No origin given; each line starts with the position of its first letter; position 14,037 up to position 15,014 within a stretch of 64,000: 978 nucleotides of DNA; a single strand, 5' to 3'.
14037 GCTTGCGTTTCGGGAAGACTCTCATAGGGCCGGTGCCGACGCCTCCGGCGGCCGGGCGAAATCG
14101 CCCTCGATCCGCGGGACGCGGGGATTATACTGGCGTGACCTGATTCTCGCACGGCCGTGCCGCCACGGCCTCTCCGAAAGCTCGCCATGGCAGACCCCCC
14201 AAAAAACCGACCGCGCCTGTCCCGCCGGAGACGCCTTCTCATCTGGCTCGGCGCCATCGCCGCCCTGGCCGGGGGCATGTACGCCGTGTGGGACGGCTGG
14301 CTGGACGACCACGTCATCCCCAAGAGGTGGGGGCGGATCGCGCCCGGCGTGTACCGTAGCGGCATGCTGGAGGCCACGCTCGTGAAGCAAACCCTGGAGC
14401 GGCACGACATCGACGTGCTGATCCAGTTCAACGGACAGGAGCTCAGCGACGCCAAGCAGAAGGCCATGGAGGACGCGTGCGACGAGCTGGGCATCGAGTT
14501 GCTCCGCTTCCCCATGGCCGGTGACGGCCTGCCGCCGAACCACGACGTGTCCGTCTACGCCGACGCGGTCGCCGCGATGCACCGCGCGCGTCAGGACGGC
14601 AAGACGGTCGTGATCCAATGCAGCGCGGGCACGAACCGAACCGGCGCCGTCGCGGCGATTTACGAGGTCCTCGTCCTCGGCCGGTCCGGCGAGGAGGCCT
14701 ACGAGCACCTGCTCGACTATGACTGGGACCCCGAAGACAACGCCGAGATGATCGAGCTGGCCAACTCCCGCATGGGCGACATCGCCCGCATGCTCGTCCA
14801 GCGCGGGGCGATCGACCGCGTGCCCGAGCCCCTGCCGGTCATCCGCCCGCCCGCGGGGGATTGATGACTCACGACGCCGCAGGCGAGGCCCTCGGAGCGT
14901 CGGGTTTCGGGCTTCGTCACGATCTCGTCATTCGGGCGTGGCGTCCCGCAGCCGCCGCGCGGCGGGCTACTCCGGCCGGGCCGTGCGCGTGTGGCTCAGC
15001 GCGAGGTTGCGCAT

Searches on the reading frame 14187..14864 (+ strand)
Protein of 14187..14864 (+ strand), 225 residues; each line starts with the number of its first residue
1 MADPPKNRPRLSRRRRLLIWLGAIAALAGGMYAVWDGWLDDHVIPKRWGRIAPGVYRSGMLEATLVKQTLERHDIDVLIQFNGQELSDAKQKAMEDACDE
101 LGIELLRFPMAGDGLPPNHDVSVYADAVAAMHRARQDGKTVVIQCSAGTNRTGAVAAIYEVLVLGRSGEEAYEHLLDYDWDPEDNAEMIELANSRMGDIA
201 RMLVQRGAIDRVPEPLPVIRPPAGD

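Call 3: search_protein_families(library=pfam, proteins=[window:14187-14864:+], max_evalue=0.01)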
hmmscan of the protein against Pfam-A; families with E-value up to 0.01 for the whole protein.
window:14187-14864:+ (225 aa): 7 families
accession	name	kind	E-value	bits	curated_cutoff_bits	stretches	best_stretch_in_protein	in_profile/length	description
PF00782.25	DSPc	-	5.5e-07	29.9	33.5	1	125-177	60-112/133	Dual specificity phosphatase, catalytic domain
PF22741.1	PTP-NADK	-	3.1e-05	23.9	27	1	81-163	55-132/163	DSP-PTPase phosphatase fused to NAD+ Kinase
PF22785.1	Tc-R-P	-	8.7e-05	23.5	27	1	68-160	17-101/106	Polymorphic toxin system, DSP-PTPase phosphatase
PF00102.32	Y_phosphatase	-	0.00094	19.3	20.9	1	123-162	153-193/234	Protein-tyrosine phosphatase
PF14566.11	PTPlike_phytase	-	0.001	19.6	27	1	91-161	90-156/158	Inositol hexakisphosphate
PF13350.11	Y_phosphatase3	-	0.004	17.6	22.2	1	121-159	115-149/240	Tyrosine phosphatase family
PF22784.1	PTP-SAK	-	0.0084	16.6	27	1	123-167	75-115/153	Swiss Army Knife protein, DSP-PTPase phosphatase domain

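Call 4: search_protein_families(library=ncbifam, proteins=[window:14187-14864:+], max_evalue=0.01)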
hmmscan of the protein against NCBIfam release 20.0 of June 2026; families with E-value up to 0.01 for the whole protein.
window:14187-14864:+ (225 aa): 1 family
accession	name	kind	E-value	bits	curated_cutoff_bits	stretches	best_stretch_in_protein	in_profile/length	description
NF009025.0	PRK12361.1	equivalog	0.0016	16.7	505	1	89-161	128-197/546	hypothetical protein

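Call 19: search_solved_structures(query=window:14187-14864:+, max_evalue=0.1)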
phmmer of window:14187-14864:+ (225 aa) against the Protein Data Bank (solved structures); distinct sequences matched with E-value up to 0.1: 14.
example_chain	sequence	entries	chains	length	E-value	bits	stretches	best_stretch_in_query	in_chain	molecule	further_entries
4r0s_A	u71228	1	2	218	0.0005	23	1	100-185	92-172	Protein tyrosine phosphatase TpbA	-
2m3v_A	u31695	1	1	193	0.00075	22.4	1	107-185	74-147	Putative uncharacterized protein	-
2q05_A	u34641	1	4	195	0.01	18.7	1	103-159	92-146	Dual specificity protein phosphatase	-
4r0t_B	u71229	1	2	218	0.011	18.5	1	100-185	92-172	Protein tyrosine phosphatase TpbA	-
8gz4_A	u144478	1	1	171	0.017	18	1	102-160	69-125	Dual specificity protein phosphatase H1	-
1yn9_A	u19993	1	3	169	0.017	17.9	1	105-173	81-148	polynucleotide 5'-phosphatase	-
9h2j_O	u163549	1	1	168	0.018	17.9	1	105-173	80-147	Tyrosine-protein phosphatase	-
2p4d_A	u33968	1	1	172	0.018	17.9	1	102-160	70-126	Dual specificity protein phosphatase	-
2hcm_A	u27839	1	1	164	0.038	16.8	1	102-174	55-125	Dual specificity protein phosphatase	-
4bpc_A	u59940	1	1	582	0.042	16.7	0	136-161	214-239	RECEPTOR-TYPE TYROSINE-PROTEIN PHOSPHATASE S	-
6uzt_A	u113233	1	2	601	0.064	16.1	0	127-162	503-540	Receptor-type tyrosine-protein phosphatase alpha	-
1lar_A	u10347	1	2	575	0.092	15.6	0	124-162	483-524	PROTEIN (LAR)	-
6kr4_A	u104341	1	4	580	0.094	15.5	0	124-162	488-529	Receptor-type tyrosine-protein phosphatase F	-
2jjd_A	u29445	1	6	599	0.098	15.5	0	125-162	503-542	RECEPTOR-TYPE TYROSINE-PROTEIN PHOSPHATASE EPSILON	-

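Call 41: find_homologous_proteins(query=window:14187-14864:+)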
Query window:14187-14864:+ (225 aa): 4 proteins with E <= 0.001 among 2766 candidates.
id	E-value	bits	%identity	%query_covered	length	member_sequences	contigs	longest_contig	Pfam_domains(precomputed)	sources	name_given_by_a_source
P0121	5.5e-143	492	96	100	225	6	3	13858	PF00782.26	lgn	-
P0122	5.3e-55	205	98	43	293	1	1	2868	PF10087.15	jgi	-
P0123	1.4e-43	167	42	94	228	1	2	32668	PF13350.12,PF22784.2,PF22741.2,PF22785.2,PF03162.19,PF00782.26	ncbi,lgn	ncbi:MAG: dual specificity protein phosphatase family protein [Planctomycetales bacterium]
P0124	2.0e-40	157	42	87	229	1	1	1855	PF13350.12,PF22784.2,PF22741.2,PF22785.2,PF03162.19,PF00102.33,PF00782.26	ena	-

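Call 42: find_encoding_contigs(protein=P0123, flank=10000, max_places=2)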
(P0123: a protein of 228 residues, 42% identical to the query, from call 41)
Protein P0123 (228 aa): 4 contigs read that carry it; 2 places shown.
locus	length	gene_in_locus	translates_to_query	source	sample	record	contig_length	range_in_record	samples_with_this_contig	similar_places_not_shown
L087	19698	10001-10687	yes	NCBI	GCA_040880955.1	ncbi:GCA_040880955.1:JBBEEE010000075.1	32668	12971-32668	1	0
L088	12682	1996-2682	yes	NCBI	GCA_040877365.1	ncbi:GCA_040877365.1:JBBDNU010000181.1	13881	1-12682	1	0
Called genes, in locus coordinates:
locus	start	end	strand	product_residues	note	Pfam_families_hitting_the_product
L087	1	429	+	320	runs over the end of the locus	PF04116:FA_hydroxylase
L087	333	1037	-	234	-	PF01975:SurE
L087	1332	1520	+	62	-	-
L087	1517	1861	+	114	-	PF13744:HTH_37 (weak), PF13560:HTH_31, PF01381:HTH_3, PF12844:HTH_19, PF13413:HTH_25 (weak)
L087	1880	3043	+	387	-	PF01544:CorA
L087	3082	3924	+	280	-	PF01416:PseudoU_synth_1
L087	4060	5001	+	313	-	PF04321:RmlD_sub_bind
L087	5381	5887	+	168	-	-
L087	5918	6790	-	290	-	PF00763:THF_DHG_CYH, PF02882:THF_DHG_CYH_C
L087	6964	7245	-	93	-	-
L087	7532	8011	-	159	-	PF04608:PgpA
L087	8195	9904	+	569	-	PF03460:NIR_SIR_ferr, PF01077:NIR_SIR, PF03460:NIR_SIR_ferr (weak), PF01077:NIR_SIR (weak)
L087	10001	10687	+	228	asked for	PF13350:Y_phosphatase3 (weak), PF03162:Y_phosphatase2 (faint), PF22741:PTP-NADK, PF00782:DSPc, PF22785:Tc-R-P, PF22784:PTP-SAK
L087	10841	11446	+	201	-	-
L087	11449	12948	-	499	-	PF16655:PhoD_N (weak), PF25077:DUF7800, PF09423:PhoD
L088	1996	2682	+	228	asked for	PF13350:Y_phosphatase3 (weak), PF03162:Y_phosphatase2 (faint), PF22741:PTP-NADK, PF00782:DSPc, PF22785:Tc-R-P, PF22784:PTP-SAK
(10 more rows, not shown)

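Call 43: find_encoding_contigs(protein=P0121, flank=10000, max_places=2)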
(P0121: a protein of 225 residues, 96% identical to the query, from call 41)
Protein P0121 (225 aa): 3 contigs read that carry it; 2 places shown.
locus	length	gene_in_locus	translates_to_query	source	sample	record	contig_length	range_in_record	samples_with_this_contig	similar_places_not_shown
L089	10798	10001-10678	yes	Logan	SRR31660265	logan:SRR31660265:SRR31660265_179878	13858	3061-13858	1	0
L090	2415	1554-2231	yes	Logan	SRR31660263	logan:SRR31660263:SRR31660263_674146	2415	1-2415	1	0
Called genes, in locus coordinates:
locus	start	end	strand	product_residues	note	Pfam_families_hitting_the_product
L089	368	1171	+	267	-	PF07589:PEP_exosort_dom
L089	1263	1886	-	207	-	PF13350:Y_phosphatase3, PF03162:Y_phosphatase2 (weak), PF22784:PTP-SAK, PF22741:PTP-NADK, PF22785:Tc-R-P, PF00782:DSPc (weak)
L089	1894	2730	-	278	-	PF03372:Exo_endo_phos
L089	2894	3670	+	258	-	PF13350:Y_phosphatase3, PF22741:PTP-NADK, PF22784:PTP-SAK (weak), PF04273:BLH_phosphatase (weak), PF22785:Tc-R-P (weak)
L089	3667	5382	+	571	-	PF02366:PMT, PF13231:PMT_2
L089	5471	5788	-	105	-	PF07578:LAB_N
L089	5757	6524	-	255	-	PF00535:Glycos_transf_2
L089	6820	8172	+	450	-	PF09594:GT87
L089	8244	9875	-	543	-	PF13231:PMT_2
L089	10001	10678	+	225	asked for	PF00782:DSPc (weak)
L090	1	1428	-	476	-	?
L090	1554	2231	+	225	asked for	PF00782:DSPc (weak)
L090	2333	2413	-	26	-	?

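Call 90: predict_structure(alignment_id=A6)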
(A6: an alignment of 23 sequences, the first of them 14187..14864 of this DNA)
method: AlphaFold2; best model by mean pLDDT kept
length: 225 residues; sequences in the alignment: 23
mean_pLDDT: 91.9   pTM: 0.83
mean pLDDT of the five models: 91.9, 89.6, 89.2, 88.2, 86.6
residues with pLDDT >= 90: 171; 70-90: 47; 50-70: 7; < 50: 0
segments of 3 or more residues with pLDDT < 50: none
pLDDT, mean of each block of 10 residues (from residue 1): 69 87 95 85 86 97 92 97 75 95 96 88 98 98 95 97 98 95 92 97 98 97 81
secondary structure, 60 per line:
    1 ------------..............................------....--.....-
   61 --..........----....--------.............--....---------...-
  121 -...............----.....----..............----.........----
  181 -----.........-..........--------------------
elements in order: H13-42 E49-52 E55-59 H63-72 E77-80 H89-101 E104-107 H122-136 E141-145 H150-163 H168-176 H186-194 H196-205

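Call 93: fold_search(model_id=the predicted structure, library=pdb)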
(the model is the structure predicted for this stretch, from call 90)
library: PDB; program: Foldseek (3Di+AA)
matches with E <= 10: 1742; with E <= 0.001: 259
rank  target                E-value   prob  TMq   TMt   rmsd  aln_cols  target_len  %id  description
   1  4r0s_B                3.1e-08  1.00  0.57  0.77   3.5       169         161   21  Crystal structure of P. aeruginosa TpbA (released 2015-05-06)
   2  4r0s_A                5.7e-08  1.00  0.57  0.77   3.5       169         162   21  Crystal structure of P. aeruginosa TpbA (released 2015-05-06)
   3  5z5b_A                6.1e-08  1.00  0.56  0.79   3.7       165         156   19  Crystal structure of Tk-PTP in the G95A mutant form (released 2018-06-27)
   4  6byf_A                9.8e-08  1.00  0.57  0.75   4.3       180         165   16  Crystal structure of the core catalytic domain of PP-IP phosphatase SIW14 from S. cerevisiae in complex with citrate (released 2018-03-21)
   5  5z5a_B                1.3e-07  1.00  0.52  0.77   3.5       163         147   18  Crystal structure of Tk-PTP in the active form (released 2018-07-04)
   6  5z59                  1.4e-07  1.00  0.54  0.79   3.4       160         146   19  Crystal structure of Tk-PTP in the inactive form (released 2018-06-27)
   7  5z5b_C                1.6e-07  1.00  0.55  0.79   3.8       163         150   19  Crystal structure of Tk-PTP in the G95A mutant form (released 2018-06-27)
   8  6byf_B                1.8e-07  1.00  0.57  0.76   4.3       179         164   14  Crystal structure of the core catalytic domain of PP-IP phosphatase SIW14 from S. cerevisiae in complex with citrate (released 2018-03-21)
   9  4r0t_B                2.0e-07  1.00  0.55  0.74   3.1       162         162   21  Crystal structure of P. aeruginosa TpbA (C132S) in complex with pTyr (released 2015-05-06)
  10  7mol_A                3.3e-07  1.00  0.52  0.71   3.9       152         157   16  Crystal Structure of Arabidopsis thaliana Plant and Fungi Atypical Dual Specificity Phosphatase 1(AtPFA-DSP1 ) in comp (released 2022-03-02)
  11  4r0t_A                3.7e-07  1.00  0.56  0.74   3.0       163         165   21  Crystal structure of P. aeruginosa TpbA (C132S) in complex with pTyr (released 2015-05-06)
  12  6byf_F                3.9e-07  1.00  0.57  0.76   4.2       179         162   16  Crystal structure of the core catalytic domain of PP-IP phosphatase SIW14 from S. cerevisiae in complex with citrate (released 2018-03-21)
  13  6e3b_A                4.2e-07  1.00  0.56  0.72   4.8       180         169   15  STRUCTURE OF Siw14 CATALYTIC CORE (released 2019-02-27)
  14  6e3b_T                4.4e-07  1.00  0.58  0.75   4.6       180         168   16  STRUCTURE OF Siw14 CATALYTIC CORE (released 2019-02-27)
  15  3gxh_B                4.7e-07  1.00  0.51  0.72   4.1       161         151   20  Crystal structure of Putative phosphatase (DUF442) (YP_001181608.1) from SHEWANELLA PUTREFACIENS CN-32 at 1.40 A resol (released 2009-04-21)
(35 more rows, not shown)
